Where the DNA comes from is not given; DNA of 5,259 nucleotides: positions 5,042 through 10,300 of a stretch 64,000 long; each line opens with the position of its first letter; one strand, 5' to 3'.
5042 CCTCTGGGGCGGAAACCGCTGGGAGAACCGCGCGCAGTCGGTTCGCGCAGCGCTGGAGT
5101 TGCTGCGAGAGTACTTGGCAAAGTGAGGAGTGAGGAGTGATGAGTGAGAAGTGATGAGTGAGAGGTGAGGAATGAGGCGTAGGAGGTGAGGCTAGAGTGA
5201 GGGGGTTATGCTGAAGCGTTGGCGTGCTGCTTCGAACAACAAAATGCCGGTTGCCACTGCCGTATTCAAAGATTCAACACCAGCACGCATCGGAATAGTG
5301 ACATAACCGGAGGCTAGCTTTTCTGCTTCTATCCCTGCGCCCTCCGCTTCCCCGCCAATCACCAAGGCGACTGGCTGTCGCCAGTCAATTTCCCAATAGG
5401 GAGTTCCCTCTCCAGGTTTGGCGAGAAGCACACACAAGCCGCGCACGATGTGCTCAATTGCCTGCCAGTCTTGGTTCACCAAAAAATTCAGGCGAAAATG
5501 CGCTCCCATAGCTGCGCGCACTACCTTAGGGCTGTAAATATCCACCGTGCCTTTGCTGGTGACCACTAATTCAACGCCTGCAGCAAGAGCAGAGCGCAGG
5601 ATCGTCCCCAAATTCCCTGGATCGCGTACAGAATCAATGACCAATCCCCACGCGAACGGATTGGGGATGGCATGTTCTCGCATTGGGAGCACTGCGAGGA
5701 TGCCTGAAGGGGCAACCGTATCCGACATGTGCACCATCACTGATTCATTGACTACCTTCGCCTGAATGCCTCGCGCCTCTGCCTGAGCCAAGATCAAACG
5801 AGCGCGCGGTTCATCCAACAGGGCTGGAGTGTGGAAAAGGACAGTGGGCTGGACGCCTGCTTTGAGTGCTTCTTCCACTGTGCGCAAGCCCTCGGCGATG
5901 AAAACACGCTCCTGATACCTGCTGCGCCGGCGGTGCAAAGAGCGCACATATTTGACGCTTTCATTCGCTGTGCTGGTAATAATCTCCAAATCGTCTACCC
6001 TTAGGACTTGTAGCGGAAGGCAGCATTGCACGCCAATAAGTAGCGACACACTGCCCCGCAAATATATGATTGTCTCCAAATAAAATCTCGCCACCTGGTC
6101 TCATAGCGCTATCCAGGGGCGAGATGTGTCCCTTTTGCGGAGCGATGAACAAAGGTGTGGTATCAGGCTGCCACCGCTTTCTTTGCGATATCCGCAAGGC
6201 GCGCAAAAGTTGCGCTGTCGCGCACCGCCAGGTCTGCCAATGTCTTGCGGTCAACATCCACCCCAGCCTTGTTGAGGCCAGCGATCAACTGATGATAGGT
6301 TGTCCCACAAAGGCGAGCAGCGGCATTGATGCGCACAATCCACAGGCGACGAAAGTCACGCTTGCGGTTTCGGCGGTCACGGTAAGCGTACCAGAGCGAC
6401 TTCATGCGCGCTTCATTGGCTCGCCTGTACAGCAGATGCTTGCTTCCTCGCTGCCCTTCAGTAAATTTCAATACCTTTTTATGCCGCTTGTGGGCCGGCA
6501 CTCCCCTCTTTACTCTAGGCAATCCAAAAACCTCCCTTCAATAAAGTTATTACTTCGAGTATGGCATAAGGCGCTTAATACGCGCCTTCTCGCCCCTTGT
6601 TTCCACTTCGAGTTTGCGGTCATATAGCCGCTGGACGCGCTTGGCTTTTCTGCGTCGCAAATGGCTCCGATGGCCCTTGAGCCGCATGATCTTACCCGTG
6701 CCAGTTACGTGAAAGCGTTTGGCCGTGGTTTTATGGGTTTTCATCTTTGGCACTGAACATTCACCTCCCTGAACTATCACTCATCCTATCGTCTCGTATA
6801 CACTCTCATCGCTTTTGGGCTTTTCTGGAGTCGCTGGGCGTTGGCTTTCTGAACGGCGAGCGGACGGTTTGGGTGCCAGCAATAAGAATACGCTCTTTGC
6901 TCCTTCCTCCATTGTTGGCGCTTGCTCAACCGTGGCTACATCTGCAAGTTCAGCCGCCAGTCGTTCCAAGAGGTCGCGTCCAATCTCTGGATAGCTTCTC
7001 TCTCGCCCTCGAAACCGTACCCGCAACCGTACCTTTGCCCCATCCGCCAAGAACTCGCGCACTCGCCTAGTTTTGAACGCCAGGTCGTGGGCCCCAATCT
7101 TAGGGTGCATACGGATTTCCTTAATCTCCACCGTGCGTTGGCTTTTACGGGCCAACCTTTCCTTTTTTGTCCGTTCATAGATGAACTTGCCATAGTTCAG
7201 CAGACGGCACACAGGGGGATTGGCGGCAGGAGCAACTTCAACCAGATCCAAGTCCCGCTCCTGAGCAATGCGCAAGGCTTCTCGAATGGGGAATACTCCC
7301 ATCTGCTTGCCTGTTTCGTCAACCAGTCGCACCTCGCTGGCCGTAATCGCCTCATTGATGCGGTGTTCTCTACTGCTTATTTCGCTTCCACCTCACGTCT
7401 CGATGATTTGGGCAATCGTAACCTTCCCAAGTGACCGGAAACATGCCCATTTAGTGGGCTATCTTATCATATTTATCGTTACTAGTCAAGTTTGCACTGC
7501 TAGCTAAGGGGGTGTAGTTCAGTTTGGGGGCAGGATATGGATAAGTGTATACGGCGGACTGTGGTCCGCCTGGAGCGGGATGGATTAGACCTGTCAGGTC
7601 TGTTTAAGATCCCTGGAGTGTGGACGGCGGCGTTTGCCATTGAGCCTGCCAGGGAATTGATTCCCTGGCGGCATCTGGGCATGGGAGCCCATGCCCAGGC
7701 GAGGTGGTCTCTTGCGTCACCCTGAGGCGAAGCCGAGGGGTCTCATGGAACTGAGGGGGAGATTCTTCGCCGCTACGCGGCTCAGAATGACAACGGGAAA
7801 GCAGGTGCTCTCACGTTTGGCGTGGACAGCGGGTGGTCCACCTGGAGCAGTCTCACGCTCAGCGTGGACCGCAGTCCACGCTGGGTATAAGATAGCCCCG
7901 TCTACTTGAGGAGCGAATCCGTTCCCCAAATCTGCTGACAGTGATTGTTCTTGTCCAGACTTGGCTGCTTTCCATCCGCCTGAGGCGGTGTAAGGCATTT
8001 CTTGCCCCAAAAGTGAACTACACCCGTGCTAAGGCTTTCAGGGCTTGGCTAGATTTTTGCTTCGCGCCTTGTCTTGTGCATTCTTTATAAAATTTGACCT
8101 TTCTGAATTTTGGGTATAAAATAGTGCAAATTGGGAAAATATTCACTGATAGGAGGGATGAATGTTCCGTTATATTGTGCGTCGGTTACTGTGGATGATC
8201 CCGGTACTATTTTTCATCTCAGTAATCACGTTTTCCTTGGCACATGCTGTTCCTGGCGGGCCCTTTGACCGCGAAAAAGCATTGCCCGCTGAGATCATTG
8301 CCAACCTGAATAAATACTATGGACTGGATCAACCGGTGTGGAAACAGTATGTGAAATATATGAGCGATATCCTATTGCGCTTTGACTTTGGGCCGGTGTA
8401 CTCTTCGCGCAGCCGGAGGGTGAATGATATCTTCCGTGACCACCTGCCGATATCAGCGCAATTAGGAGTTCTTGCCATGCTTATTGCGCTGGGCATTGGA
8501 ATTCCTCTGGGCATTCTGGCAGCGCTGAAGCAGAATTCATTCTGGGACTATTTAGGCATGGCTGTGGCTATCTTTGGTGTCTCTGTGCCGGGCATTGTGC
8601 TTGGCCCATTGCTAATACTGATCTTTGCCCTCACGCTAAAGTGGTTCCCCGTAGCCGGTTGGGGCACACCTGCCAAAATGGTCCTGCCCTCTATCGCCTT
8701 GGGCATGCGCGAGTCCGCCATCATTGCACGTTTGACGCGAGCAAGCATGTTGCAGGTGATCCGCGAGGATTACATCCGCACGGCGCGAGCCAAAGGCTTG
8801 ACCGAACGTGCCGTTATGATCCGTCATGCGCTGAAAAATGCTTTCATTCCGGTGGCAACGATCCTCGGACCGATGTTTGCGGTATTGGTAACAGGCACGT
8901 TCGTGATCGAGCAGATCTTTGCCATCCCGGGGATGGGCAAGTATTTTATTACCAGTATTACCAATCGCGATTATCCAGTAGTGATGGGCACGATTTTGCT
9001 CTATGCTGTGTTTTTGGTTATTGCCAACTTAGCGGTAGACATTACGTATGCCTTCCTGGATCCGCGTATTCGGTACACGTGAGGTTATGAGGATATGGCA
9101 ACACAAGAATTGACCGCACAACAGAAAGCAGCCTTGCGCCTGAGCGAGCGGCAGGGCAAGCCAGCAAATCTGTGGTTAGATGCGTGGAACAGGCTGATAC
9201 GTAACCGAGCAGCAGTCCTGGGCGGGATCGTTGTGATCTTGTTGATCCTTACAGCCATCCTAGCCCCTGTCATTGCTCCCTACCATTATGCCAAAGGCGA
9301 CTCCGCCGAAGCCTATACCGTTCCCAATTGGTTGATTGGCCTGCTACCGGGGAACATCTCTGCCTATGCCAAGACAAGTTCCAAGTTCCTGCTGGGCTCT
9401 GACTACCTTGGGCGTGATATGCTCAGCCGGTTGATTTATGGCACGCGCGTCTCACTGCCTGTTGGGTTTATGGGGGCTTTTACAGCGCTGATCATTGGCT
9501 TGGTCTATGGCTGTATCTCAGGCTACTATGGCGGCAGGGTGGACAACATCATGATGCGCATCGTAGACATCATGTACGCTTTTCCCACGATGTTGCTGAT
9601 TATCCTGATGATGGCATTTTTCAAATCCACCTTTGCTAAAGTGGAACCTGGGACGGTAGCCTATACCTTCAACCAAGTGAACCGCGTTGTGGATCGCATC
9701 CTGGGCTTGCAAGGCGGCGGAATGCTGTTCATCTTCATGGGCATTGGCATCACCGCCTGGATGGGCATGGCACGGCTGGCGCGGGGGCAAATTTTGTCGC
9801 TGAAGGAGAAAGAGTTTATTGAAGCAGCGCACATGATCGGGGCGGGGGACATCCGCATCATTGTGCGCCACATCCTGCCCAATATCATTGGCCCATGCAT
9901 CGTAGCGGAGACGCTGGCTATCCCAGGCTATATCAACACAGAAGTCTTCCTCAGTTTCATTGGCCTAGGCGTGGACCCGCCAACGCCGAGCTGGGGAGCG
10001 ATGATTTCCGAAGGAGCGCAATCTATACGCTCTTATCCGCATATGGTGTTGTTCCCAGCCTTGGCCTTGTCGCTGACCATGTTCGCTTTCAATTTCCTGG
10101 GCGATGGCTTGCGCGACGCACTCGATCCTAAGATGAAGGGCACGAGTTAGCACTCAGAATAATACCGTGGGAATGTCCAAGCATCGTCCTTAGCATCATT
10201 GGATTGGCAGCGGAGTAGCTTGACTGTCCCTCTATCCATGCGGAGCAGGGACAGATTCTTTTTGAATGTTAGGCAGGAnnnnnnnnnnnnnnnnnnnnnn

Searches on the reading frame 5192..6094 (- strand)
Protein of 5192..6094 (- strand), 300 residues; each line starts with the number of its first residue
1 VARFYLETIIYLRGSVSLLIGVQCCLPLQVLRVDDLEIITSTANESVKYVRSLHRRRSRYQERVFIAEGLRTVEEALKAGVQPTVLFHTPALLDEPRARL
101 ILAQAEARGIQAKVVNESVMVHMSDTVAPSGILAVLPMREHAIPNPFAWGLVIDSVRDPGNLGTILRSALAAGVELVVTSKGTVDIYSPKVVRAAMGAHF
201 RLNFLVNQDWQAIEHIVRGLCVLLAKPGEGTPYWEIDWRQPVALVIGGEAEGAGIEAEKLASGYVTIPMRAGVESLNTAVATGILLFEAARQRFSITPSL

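Call 51: search_protein_families(library=pfam, proteins=[window:5192-6094:-], max_evalue=0.000001)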
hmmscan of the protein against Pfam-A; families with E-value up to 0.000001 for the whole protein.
window:5192-6094:- (300 aa): 3 families
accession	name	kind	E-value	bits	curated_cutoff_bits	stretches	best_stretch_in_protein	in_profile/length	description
PF00588.24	SpoU_methylase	-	1.3e-32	113.3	29.7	1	151-287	4-142/142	SpoU rRNA Methylase family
PF22435.1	MRM3-like_sub_bind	-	6.8e-19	68.5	27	1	44-134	1-84/84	MRM3-like substrate binding domain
PF08032.17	SpoU_sub_bind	-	1.5e-10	41.7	22.8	1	67-140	2-74/76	RNA 2'-O ribose methyltransferase substrate binding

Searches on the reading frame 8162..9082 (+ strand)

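Call 51: search_protein_families(library=pfam, proteins=[window:8162-9082:+], max_evalue=0.000001)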
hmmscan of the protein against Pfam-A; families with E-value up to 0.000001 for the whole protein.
window:8162-9082:+ (306 aa): 2 families
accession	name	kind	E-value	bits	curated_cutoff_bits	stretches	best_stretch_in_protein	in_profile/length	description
PF00528.27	BPD_transp_1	-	3.9e-39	134.7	26.4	1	113-304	1-183/184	Binding-protein-dependent transport system inner membrane component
PF19300.4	BPD_transp_1_N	-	1.9e-11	44.6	23.8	1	1-77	1-79/114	Binding-prot-dependent transport system membrane comp, N-term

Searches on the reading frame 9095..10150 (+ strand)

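Call 51: search_protein_families(library=pfam, proteins=[window:9095-10150:+], max_evalue=0.000001)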
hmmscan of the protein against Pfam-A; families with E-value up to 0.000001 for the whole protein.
window:9095-10150:+ (351 aa): 2 families
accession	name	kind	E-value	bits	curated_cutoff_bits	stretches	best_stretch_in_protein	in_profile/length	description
PF00528.27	BPD_transp_1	-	4.9e-33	114.8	26.4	1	135-348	1-183/184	Binding-protein-dependent transport system inner membrane component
PF12911.12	OppC_N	-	4.7e-17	62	23.9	1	26-71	2-47/53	N-terminal TM domain of oligopeptide transport permease C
